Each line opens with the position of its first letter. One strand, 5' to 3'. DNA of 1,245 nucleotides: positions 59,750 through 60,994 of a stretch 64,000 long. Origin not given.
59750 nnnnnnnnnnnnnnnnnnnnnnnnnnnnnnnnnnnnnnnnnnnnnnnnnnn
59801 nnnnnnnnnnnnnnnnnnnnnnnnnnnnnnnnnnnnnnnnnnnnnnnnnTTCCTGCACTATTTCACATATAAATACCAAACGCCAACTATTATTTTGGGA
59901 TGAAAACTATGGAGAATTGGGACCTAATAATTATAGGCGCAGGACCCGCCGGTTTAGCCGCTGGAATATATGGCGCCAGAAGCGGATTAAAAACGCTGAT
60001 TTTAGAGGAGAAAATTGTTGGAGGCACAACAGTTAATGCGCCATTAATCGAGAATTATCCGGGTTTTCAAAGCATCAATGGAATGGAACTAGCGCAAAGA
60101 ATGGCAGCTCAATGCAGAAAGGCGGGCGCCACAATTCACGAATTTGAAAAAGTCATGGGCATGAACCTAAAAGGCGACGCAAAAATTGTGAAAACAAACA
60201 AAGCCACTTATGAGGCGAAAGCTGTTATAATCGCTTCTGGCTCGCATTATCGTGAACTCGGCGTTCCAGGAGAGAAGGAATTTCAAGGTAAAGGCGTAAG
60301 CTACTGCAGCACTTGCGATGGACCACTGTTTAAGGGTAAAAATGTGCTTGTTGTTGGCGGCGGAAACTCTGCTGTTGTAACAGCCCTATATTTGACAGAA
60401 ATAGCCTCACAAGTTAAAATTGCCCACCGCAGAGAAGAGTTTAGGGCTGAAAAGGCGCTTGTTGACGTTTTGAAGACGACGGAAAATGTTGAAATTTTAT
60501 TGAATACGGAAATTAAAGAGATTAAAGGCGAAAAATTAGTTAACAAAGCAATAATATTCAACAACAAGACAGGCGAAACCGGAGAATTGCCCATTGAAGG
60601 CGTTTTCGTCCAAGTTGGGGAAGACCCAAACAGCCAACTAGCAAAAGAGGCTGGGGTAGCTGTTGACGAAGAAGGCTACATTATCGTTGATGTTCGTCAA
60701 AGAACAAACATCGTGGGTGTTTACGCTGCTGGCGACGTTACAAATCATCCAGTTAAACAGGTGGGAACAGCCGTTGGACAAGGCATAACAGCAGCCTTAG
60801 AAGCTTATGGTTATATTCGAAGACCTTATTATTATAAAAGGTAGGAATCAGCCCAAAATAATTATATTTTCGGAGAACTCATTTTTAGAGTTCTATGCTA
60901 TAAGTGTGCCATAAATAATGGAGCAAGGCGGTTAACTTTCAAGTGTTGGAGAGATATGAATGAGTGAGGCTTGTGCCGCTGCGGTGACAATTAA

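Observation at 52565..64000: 11-kb redox supercluster: ACAD-EtfAB / HdrA::MvhD / HdrD / two 4-Cys mini-proteins / TrxR / Fd-MvhD-Fd-MvhD / NfnAB-like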

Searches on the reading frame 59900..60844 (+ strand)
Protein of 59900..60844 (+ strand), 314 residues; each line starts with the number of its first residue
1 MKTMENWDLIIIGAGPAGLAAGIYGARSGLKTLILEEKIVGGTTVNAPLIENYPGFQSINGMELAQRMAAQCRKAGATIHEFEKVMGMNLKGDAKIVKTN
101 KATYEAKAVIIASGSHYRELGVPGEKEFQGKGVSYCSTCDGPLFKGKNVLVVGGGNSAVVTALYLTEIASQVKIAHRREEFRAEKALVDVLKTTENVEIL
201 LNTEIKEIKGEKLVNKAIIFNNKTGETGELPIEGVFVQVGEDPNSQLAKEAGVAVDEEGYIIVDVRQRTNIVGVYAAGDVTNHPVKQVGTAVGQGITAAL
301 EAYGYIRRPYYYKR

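Call 5: search_protein_families(library=pfam, proteins=[window:59900-60844:+], max_evalue=0.01)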
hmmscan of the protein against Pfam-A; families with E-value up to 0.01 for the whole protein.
window:59900-60844:+ (314 aa): 14 families
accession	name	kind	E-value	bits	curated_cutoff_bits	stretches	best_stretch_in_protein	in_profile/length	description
PF07992.20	Pyr_redox_2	-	4.2e-52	177.8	26.1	1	8-295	2-291/291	Pyridine nucleotide-disulphide oxidoreductase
PF13738.12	Pyr_redox_3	-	8.4e-28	97.9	30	2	57-278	76-305/305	Pyridine nucleotide-disulphide oxidoreductase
PF00070.33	Pyr_redox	-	2.2e-12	47.7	22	1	148-212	1-70/82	Pyridine nucleotide-disulphide oxidoreductase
PF01266.30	DAO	-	4.1e-12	46.7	27.9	2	53-120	140-209/353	FAD dependent oxidoreductase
PF00890.30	FAD_binding_2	-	1e-08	35.3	20.4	1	8-47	1-41/414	FAD binding domain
PF03486.20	HI0933_like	-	1.1e-07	32.1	50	1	8-38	2-32/244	HI0933-like protein Rossmann domain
PF01946.23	Thi4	-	1.3e-07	31.5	26.2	1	5-42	16-54/235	Thi4 family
PF12831.13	FAD_oxidored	-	2.9e-07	30.6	27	1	8-70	1-70/416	FAD dependent oxidoreductase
PF13450.12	NAD_binding_8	-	1.9e-05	25.3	21.9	1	11-42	1-33/68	NAD(P)-binding Rossmann-like domain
PF00743.25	FMO-like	-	0.00015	20.8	22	1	99-181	134-218/532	Flavin-binding monooxygenase-like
PF01494.25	FAD_binding_3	-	0.00061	19.5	22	1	8-38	3-33/349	FAD binding domain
PF01134.28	GIDA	-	0.00099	18.7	22.1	1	8-62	1-47/391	Glucose inhibited division protein A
PF13434.12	Lys_Orn_oxgnase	-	0.0046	16.6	21.3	0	100-183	142-227/339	L-lysine 6-monooxygenase/L-ornithine 5-monooxygenase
PF01593.30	Amino_oxidase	-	0.0054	16.5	19.8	0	63-114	205-255/443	Flavin containing amine oxidoreductase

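Call 8: search_protein_families(library=ncbifam, proteins=[window:59900-60844:+], max_evalue=0.001)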
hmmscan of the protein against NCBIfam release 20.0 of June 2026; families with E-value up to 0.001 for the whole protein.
window:59900-60844:+ (314 aa): 89 families (the best 25 are shown)
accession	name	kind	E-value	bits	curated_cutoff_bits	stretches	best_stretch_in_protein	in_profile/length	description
TIGR01292.1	TRX_reduct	equivalog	3.8e-107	357.6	343.45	1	8-306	2-300/300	thioredoxin-disulfide reductase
TIGR03143.1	AhpF_homolog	hypoth_equivalog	2.5e-86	290.5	687.65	1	6-307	4-309/555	putative alkyl hydroperoxide reductase F subunit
TIGR03140.1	AhpF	equivalog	2.9e-82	276.8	502.9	1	2-306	208-512/515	alkyl hydroperoxide reductase subunit F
NF007614.0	PRK10262.1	equivalog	1e-54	185.8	644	1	1-306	1-314/321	thioredoxin-disulfide reductase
TIGR04018.1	Bthiol_YpdA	hypoth_equivalog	4.5e-29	101.3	339.9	2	75-281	83-289/316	YpdA family putative bacillithiol disulfide reductase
TIGR01350.1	lipoamide_DH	equivalog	1.7e-27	96.3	408.8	2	94-304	119-331/461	dihydrolipoyl dehydrogenase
TIGR02053.1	MerA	equivalog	4.8e-25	88.5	454.45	2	84-304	106-330/465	mercury(II) reductase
NF004776.0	PRK06116.1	equivalog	8.6e-24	84.3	480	2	92-294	118-317/450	glutathione-disulfide reductase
NF004945.0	PRK06292.2-3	equivalog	2.8e-19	69.4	494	2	93-282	117-306/457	dihydrolipoyl dehydrogenase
TIGR01421.1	gluta_reduc_1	equivalog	1.4e-18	67.4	556.15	2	81-283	105-307/450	glutathione-disulfide reductase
NF009409.0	PRK12770.1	subfamily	1.8e-18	66.7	343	1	9-307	21-351/360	putative glutamate synthase subunit beta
TIGR01424.1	gluta_reduc_2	equivalog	2e-18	66.2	606.05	2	74-295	102-316/446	glutathione-disulfide reductase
NF004943.0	PRK06292.2-1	equivalog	2.2e-17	63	432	1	99-299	125-325/456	dihydrolipoyl dehydrogenase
TIGR03315.1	Se_ygfK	equivalog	1.4e-16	59.2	835.3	1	8-299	539-832/1012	putative selenate reductase subunit YgfK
NF003585.0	PRK05249.1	equivalog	2.1e-16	59.6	465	2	98-304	131-335/464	Si-specific NAD(P)(+) transhydrogenase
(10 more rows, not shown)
